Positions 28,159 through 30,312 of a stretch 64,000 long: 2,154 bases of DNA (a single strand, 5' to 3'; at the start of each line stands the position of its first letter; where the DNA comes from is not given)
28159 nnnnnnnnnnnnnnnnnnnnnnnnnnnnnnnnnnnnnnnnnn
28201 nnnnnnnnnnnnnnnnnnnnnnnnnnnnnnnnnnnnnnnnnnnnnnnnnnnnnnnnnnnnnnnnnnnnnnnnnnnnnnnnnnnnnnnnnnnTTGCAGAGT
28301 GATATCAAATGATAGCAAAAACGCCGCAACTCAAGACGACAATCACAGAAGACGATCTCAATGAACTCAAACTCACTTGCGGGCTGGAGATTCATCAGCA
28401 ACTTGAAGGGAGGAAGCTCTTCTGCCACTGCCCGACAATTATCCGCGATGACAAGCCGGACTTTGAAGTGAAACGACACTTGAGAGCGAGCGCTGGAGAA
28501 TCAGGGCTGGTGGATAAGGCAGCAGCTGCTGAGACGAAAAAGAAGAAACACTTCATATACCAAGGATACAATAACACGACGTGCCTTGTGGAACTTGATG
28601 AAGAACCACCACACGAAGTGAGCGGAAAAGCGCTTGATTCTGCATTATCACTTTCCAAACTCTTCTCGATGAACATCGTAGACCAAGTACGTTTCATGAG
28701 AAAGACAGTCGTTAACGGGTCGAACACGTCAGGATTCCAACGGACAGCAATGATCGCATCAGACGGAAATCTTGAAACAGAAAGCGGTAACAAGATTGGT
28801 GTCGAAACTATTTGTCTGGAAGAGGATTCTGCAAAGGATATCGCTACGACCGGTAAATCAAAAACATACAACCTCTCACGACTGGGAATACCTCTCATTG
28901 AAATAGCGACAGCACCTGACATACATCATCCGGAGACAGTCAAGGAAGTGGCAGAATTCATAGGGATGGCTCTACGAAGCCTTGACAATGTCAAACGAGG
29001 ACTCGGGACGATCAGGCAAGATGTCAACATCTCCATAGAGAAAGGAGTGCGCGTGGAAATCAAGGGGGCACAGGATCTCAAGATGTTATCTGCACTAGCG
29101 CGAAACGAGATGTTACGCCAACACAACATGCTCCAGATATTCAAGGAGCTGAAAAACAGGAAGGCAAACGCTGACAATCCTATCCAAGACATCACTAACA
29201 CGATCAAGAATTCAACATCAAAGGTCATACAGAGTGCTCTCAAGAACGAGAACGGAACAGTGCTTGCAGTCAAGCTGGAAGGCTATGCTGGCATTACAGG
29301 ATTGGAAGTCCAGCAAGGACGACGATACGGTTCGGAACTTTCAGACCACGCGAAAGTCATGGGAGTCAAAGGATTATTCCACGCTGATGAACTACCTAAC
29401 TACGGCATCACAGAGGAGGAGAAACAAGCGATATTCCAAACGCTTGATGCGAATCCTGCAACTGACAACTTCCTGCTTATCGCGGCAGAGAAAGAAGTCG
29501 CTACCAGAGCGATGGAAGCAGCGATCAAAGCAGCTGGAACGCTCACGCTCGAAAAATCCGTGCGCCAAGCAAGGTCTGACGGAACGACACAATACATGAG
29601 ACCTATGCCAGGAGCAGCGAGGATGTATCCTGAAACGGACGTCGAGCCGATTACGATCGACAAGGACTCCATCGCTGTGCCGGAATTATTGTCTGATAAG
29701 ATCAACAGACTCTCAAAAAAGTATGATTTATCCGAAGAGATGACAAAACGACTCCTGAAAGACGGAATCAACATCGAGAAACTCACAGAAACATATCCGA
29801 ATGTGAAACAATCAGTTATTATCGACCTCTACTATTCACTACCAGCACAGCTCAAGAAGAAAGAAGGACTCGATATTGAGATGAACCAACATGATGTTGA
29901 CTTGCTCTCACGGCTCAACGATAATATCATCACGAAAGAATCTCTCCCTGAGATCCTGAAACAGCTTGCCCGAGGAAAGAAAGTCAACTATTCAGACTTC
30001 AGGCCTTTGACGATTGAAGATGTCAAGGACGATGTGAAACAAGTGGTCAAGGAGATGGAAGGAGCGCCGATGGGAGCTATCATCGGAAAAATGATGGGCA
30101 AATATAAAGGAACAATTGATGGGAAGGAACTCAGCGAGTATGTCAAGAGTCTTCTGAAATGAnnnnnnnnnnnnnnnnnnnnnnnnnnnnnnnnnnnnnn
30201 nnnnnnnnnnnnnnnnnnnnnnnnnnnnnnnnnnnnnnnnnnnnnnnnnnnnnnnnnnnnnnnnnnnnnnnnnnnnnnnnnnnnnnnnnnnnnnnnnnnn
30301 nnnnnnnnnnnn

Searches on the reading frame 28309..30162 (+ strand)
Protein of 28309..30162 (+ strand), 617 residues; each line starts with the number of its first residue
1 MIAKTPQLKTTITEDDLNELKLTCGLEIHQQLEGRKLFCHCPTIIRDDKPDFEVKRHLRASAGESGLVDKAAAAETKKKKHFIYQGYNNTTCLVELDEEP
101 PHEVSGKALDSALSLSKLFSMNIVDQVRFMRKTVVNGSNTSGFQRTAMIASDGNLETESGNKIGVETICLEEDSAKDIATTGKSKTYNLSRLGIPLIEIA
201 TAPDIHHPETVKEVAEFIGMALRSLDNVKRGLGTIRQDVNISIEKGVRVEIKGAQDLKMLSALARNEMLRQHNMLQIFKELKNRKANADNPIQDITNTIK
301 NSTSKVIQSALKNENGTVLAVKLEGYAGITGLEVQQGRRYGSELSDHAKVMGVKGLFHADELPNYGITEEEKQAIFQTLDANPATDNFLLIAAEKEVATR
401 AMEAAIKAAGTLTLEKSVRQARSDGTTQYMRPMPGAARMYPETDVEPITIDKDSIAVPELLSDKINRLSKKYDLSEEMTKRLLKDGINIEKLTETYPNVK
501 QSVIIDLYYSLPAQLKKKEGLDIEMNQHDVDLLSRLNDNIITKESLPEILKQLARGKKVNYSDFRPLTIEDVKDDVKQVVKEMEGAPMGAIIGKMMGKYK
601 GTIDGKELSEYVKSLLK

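Call 12: find_related_loci(query=window:28309-30159:+, collection=genome_contigs, flank=3000)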
Query window:28309-30159:+ (617 aa) in genome_contigs; peptide patterns used: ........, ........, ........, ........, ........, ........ (x = any residue, [..] = any of these).
126 stretches matched a pattern; 44 encode a relative of the query (tblastn E <= 1e-3); 44 distinct loci.
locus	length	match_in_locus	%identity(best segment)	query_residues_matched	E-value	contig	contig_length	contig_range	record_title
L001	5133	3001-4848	83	1-616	0e+0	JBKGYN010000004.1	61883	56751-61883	MAG: Candidatus Woesearchaeota archaeon isolate C1M08_52 NODE_77_length_61883_cov_12.929935, whole genome shotgun sequen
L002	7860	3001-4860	71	1-616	0e+0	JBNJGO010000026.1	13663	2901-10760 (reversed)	MAG: Nanobdellota archaeon isolate Y22_30dBSe2.bin.8 NODE_2654_length_13663_cov_30.035978, whole genome shotgun sequence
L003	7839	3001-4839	60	4-616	0e+0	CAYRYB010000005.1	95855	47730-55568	MAG TPA_asm: uncultured Methanosarcinales archaeon isolate binchicken_co164_146 genome assembly, contig: NODE_8_length_9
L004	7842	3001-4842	57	4-616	0e+0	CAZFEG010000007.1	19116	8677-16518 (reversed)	MAG TPA_asm: uncultured Methanosarcinales archaeon isolate binchicken_co181_387 genome assembly, contig: NODE_4594_lengt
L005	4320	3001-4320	77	1-405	0e+0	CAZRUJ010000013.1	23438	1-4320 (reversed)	MAG TPA_asm: uncultured Methanosarcinales archaeon isolate SRP252850_co1_20 genome assembly, contig: NODE_3857_length_23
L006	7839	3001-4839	53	6-617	0e+0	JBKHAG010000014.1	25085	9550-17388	MAG: Candidatus Woesearchaeota archaeon isolate D1M01_129 NODE_2692_length_25085_cov_11.066880, whole genome shotgun seq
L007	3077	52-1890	41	16-613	3e-140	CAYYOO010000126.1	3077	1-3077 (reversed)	MAG TPA_asm: uncultured Thermoplasmatales archaeon isolate SRP332253_co2_45 genome assembly, contig: NODE_37871_length_3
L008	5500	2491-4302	39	16-613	4e-126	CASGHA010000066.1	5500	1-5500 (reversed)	MAG: uncultured Methanospirillaceae archaeon isolate KLAP105 genome assembly, contig: KLAP105_923812, whole genome shotg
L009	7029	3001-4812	39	16-613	1e-127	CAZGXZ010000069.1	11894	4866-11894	MAG TPA_asm: uncultured Methanoregulaceae archaeon isolate SRP278314_co1_341 genome assembly, contig: NODE_6702_length_1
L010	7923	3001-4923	37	17-613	8e-114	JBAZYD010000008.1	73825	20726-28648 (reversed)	MAG: Candidatus Micrarchaeia archaeon isolate SO_2017_GW1_72 NODE_2080_length_73825_cov_1.354039_OW334_2017, whole genom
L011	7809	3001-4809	38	16-613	6e-113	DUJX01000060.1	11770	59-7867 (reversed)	MAG TPA_asm: Halobacteria archaeon isolate UBA8915 contig_216449, whole genome shotgun sequence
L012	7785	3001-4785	38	20-613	9e-111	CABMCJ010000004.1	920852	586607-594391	uncultured archaeon isolate LFW-35 genome assembly, contig: LFW35_4, whole genome shotgun sequence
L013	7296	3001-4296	44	20-452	5e-107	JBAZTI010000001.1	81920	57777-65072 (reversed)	MAG: Candidatus Micrarchaeia archaeon isolate SO_2017_GW1_2 NODE_1808_length_81920_cov_1.019806_OW334_2017, whole genome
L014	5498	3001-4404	41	20-483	2e-106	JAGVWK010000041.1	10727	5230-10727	Candidatus Micrarchaeota archaeon isolate RIFCSPHIGHO2_02_FULL_50_12 rifcsphigho2_02_scaffold_30477, whole genome shotgu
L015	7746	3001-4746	36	19-613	1e-105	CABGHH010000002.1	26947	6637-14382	MAG: Candidatus Methanolliviera sp. GoM_asphalt isolate gfbio:mag-sample-1:67c8463b-6cbd-4d56-a398-d795175a9500 genome a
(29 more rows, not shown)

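Call 26: find_encoding_contigs(protein=window:28309-30162:+, flank=3000, max_places=6)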
Protein window:28309-30162:+ (617 aa): no gene with exactly this product is on record in the collection.

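Call 30: find_homologous_proteins(query=window:28309-30159:+, max_evalue=1e-100)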
Query window:28309-30159:+ (617 aa): 6271 proteins with E <= 1e-100 among 8000 candidates; the best 120 are listed.
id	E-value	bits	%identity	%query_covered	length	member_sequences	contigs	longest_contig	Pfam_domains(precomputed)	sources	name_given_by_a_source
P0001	0.0e+0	1347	100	100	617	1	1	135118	PF02938.20,PF02934.21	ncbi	ncbi:MAG: Glu-tRNA(Gln) amidotransferase subunit GatE [Nanobdellota archaeon]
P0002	0.0e+0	1136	83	100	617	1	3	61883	PF02938.20,PF02934.21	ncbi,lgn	ncbi:MAG: Glu-tRNA(Gln) amidotransferase subunit GatE [Candidatus Woesearchaeota archaeon]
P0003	1.2e-286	970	71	100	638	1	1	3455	PF02938.20,PF02934.21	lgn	-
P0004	2.4e-281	953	71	100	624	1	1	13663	PF02938.20,PF02934.21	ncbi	ncbi:MAG: Glu-tRNA(Gln) amidotransferase subunit GatE [Nanobdellota archaeon]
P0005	2.9e-249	847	62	99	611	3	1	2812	PF02938.20,PF02934.21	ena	-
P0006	2.9e-248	843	62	99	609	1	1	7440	PF02938.20,PF02934.21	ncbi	-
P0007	2.3e-246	837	62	99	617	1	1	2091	PF02938.20,PF02934.21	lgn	-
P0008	1.5e-245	834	62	99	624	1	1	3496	PF02938.20,PF02934.21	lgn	-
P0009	1.8e-245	834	62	99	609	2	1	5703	PF02938.20,PF02934.21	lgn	-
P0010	2.1e-243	827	61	99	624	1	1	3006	PF02938.20,PF02934.21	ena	-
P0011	6.8e-243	826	61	99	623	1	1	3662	PF02938.20,PF02934.21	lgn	-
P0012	3.0e-242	824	62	99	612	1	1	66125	PF02938.20,PF02934.21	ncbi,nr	ncbi:Glu-tRNA(Gln) amidotransferase subunit GatE [Candidatus Woesearchaeota archaeon]|nr:Glu-tRNA(Gl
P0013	3.3e-242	823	61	99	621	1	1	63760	PF02934.21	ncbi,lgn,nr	ncbi:Glu-tRNA(Gln) amidotransferase subunit GatE [Candidatus Woesearchaeota archaeon]|nr:Glu-tRNA(Gl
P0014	4.2e-242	823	62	99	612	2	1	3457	PF02938.20,PF02934.21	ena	-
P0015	7.2e-242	822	61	99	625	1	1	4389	PF02938.20,PF02934.21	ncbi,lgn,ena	-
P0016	1.6e-241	821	62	100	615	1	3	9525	PF02938.20,PF02934.21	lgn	-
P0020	3.9e-235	800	60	99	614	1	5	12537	PF02938.20,PF02934.21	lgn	-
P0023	1.3e-227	775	58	99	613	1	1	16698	PF02637.24,PF02938.20,PF02934.21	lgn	-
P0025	3.1e-226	771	59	99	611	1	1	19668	PF02938.20,PF02934.21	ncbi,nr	ncbi:MAG: Glu-tRNA(Gln) amidotransferase subunit GatE [Nanoarchaeota archaeon]|nr:Glu-tRNA(Gln) amid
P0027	8.1e-224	763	56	99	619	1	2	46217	PF02637.24,PF02938.20,PF02934.21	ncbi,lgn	ncbi:MAG: Glu-tRNA(Gln) amidotransferase subunit GatE [Candidatus Woesearchaeota archaeon]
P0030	1.4e-222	759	57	99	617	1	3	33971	PF02938.20,PF02934.21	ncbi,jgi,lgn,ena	-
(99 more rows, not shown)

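Call 31: find_encoding_contigs(protein=P0002, flank=2500, max_places=5)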
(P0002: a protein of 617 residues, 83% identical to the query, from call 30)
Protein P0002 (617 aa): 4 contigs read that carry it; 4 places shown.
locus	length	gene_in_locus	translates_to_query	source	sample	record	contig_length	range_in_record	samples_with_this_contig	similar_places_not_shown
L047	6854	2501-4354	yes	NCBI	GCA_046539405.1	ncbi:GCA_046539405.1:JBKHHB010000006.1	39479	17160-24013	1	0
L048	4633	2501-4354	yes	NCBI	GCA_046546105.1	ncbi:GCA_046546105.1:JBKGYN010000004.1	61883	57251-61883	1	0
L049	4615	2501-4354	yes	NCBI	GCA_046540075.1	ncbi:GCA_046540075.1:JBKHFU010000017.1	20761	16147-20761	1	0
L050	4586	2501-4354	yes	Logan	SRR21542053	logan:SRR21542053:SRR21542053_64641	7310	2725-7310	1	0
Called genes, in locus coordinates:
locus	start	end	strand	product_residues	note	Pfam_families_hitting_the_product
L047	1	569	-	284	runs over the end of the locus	-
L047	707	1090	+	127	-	-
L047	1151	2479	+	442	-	PF18195:GatD_N, PF00710:Asparaginase, PF17763:Asparaginase_C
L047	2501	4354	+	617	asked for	PF02934:GatB_N, PF02938:GAD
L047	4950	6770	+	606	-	-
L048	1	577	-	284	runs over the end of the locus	-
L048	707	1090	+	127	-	-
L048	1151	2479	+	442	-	PF18195:GatD_N, PF00710:Asparaginase, PF17763:Asparaginase_C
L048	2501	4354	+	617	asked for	PF02934:GatB_N, PF02938:GAD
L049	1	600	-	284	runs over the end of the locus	-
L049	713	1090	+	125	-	-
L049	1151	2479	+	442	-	PF18195:GatD_N, PF00710:Asparaginase, PF17763:Asparaginase_C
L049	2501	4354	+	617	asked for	PF02934:GatB_N, PF02938:GAD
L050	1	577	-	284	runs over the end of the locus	-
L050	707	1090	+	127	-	-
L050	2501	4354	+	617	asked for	PF02934:GatB_N, PF02938:GAD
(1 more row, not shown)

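Call 32: find_encoding_contigs(protein=P0003, flank=2500, max_places=3)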
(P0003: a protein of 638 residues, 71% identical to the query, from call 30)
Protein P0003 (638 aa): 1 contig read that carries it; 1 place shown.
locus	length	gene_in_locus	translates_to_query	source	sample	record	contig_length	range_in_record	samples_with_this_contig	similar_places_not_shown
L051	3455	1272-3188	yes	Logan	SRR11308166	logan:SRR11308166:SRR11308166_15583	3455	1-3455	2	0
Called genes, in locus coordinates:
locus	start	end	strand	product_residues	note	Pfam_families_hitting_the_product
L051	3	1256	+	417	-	?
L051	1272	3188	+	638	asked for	PF02934:GatB_N, PF02938:GAD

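Call 33: find_encoding_contigs(protein=P0012, flank=2500, max_places=3)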
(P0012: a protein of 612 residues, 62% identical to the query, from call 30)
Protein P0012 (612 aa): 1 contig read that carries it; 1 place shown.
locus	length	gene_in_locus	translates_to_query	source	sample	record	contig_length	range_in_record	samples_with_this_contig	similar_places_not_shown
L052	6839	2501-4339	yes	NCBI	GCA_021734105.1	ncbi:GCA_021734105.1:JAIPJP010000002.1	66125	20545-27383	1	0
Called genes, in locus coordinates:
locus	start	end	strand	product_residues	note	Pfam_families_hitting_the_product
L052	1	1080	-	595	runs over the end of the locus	PF00664:ABC_membrane, PF00005:ABC_tran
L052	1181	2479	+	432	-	PF18195:GatD_N, PF00710:Asparaginase, PF17763:Asparaginase_C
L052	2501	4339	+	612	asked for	PF02934:GatB_N, PF02938:GAD (weak)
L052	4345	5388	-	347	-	PF03706:LPG_synthase_TM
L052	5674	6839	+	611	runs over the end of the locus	-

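Call 34: find_encoding_contigs(protein=P0013, flank=2500, max_places=3)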
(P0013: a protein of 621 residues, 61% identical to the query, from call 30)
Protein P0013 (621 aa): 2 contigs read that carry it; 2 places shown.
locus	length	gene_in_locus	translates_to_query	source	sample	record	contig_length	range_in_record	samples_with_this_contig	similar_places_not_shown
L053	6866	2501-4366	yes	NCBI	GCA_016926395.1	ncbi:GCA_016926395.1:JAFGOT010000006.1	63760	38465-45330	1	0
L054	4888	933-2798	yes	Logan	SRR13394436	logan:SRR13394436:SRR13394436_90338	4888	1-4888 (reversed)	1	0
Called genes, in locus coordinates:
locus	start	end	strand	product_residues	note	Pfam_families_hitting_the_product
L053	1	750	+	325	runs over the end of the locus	PF01916:DS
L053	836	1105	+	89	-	-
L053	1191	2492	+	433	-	PF18195:GatD_N, PF00710:Asparaginase, PF17763:Asparaginase_C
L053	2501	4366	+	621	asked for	PF02934:GatB_N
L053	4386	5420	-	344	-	PF03706:LPG_synthase_TM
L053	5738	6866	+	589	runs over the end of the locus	-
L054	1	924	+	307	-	?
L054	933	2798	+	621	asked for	PF02934:GatB_N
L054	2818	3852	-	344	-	PF03706:LPG_synthase_TM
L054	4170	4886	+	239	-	?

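Call 39: find_encoding_contigs(protein=P0016, flank=2500, max_places=2)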
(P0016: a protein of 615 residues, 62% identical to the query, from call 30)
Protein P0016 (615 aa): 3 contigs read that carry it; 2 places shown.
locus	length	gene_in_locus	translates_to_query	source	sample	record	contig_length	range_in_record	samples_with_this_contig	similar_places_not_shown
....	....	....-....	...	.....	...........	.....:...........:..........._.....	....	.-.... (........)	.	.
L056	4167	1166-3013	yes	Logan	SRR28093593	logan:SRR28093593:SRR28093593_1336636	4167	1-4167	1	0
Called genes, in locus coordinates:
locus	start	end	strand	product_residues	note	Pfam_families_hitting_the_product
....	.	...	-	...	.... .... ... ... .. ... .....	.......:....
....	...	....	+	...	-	-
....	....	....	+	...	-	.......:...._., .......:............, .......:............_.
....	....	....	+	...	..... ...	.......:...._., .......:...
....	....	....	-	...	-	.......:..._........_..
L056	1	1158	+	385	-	?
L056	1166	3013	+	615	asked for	PF02934:GatB_N, PF02938:GAD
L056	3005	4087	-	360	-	PF03706:LPG_synthase_TM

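Call 40: find_encoding_contigs(protein=P0020, flank=2500, max_places=2)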
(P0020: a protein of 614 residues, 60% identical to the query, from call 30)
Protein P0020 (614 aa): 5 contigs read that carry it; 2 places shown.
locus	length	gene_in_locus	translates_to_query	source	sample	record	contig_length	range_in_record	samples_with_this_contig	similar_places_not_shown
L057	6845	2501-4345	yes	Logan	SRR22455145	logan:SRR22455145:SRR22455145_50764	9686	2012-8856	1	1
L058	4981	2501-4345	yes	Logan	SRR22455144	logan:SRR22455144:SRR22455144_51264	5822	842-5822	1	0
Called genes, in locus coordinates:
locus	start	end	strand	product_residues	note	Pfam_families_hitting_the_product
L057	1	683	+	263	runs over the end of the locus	PF00491:Arginase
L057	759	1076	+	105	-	-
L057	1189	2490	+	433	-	PF18195:GatD_N, PF00710:Asparaginase, PF17763:Asparaginase_C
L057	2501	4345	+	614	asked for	PF02934:GatB_N, PF02938:GAD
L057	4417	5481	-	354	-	PF03706:LPG_synthase_TM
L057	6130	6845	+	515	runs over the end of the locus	?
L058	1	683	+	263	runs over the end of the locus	PF00491:Arginase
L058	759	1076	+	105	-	-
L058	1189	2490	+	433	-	PF18195:GatD_N, PF00710:Asparaginase, PF17763:Asparaginase_C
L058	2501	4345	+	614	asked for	PF02934:GatB_N, PF02938:GAD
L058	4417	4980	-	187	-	?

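Call 41: find_encoding_contigs(protein=P0006, flank=2500, max_places=2)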
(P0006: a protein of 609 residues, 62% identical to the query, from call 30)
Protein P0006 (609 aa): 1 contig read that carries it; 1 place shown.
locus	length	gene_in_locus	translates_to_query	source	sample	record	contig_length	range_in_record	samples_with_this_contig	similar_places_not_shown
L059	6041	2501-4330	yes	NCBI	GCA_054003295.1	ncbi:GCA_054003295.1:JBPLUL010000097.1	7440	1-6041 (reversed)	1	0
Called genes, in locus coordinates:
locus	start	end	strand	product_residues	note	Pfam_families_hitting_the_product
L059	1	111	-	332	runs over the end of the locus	-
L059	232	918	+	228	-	PF04967:HTH_10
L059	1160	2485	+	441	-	PF18195:GatD_N, PF00710:Asparaginase, PF17763:Asparaginase_C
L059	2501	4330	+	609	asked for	PF02934:GatB_N, PF02938:GAD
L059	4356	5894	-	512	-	PF04055:Radical_SAM (faint), PF02310:B12-binding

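Call 42: find_encoding_contigs(protein=P0025, flank=2500, max_places=2)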
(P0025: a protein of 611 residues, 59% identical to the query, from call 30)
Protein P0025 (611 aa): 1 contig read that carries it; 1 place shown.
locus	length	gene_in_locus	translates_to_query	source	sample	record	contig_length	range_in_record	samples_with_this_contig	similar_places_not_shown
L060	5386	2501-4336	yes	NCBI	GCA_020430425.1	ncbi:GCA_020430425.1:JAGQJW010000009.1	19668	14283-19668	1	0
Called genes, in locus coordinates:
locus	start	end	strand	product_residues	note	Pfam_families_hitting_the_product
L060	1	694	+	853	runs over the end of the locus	PF02359:CDC48_N, PF13191:AAA_16 (weak), PF00004:AAA, PF05496:RuvB_N, PF07724:AAA_2 (weak), PF17862:AAA_lid_3, PF00004:AAA, PF17862:AAA_lid_3, +34 more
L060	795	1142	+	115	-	-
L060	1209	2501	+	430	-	PF18195:GatD_N, PF00710:Asparaginase, PF17763:Asparaginase_C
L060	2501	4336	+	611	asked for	PF02934:GatB_N, PF02938:GAD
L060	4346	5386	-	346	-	PF03706:LPG_synthase_TM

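Call 43: find_encoding_contigs(protein=P0023, flank=2500, max_places=2)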
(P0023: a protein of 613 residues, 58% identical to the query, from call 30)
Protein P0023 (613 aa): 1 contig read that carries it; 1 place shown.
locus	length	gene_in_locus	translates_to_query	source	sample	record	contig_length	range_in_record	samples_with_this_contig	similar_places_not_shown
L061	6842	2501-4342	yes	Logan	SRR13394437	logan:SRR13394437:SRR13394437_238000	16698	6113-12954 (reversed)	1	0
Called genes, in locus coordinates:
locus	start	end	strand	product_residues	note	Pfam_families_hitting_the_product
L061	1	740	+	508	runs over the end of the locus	PF00478:IMPDH, PF03060:NMO (faint), PF00571:CBS (weak), PF01070:FMN_dh (faint), PF01645:Glu_synthase (weak)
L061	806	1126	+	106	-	-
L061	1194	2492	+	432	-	PF18195:GatD_N, PF00710:Asparaginase, PF17763:Asparaginase_C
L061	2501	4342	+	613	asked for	PF02934:GatB_N, PF02938:GAD, PF02637:GatB_Yqey (weak)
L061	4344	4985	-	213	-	-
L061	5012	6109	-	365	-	-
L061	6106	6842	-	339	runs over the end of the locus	PF03706:LPG_synthase_TM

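Call 66: find_encoding_contigs(protein=P0030, flank=3000, max_places=3)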
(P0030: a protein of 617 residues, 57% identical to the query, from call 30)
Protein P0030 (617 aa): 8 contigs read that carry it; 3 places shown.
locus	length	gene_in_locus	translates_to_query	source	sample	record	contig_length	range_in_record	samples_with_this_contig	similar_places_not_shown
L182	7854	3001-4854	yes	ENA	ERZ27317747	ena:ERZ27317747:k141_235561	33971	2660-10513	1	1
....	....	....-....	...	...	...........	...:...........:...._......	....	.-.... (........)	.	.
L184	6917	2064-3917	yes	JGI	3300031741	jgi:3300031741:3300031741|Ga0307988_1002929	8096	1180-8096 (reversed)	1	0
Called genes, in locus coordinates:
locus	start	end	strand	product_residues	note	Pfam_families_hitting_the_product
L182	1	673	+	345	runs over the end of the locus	PF02784:Orn_Arg_deC_N, PF00278:Orn_DAP_Arg_deC (weak)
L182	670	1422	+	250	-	PF00491:Arginase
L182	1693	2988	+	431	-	PF18195:GatD_N, PF00710:Asparaginase, PF17763:Asparaginase_C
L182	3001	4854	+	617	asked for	PF02934:GatB_N, PF02938:GAD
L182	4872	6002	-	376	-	PF03706:LPG_synthase_TM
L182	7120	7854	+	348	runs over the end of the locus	PF01142:TruD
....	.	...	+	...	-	?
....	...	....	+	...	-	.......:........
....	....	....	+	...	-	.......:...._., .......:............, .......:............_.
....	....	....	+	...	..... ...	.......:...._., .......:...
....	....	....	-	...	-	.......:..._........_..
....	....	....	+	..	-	?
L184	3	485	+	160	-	?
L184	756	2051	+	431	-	PF18195:GatD_N, PF00710:Asparaginase, PF17763:Asparaginase_C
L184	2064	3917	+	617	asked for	PF02934:GatB_N, PF02938:GAD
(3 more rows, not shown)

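Call 67: find_encoding_contigs(protein=P0027, flank=3000, max_places=2)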
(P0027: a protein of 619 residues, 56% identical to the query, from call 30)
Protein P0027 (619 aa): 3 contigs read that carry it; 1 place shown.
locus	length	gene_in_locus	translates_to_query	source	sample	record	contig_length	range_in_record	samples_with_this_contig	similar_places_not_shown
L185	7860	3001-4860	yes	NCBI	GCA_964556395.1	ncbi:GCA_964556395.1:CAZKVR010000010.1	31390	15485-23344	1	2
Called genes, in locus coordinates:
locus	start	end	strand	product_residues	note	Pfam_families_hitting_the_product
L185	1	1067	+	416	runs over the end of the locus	-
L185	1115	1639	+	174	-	-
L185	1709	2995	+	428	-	PF18195:GatD_N, PF00710:Asparaginase, PF17763:Asparaginase_C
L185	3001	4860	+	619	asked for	PF02934:GatB_N, PF02938:GAD, PF02637:GatB_Yqey (weak)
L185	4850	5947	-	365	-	-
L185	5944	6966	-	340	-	PF03706:LPG_synthase_TM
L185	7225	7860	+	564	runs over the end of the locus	PF00501:AMP-binding, PF23562:AMP-binding_C_3 (weak)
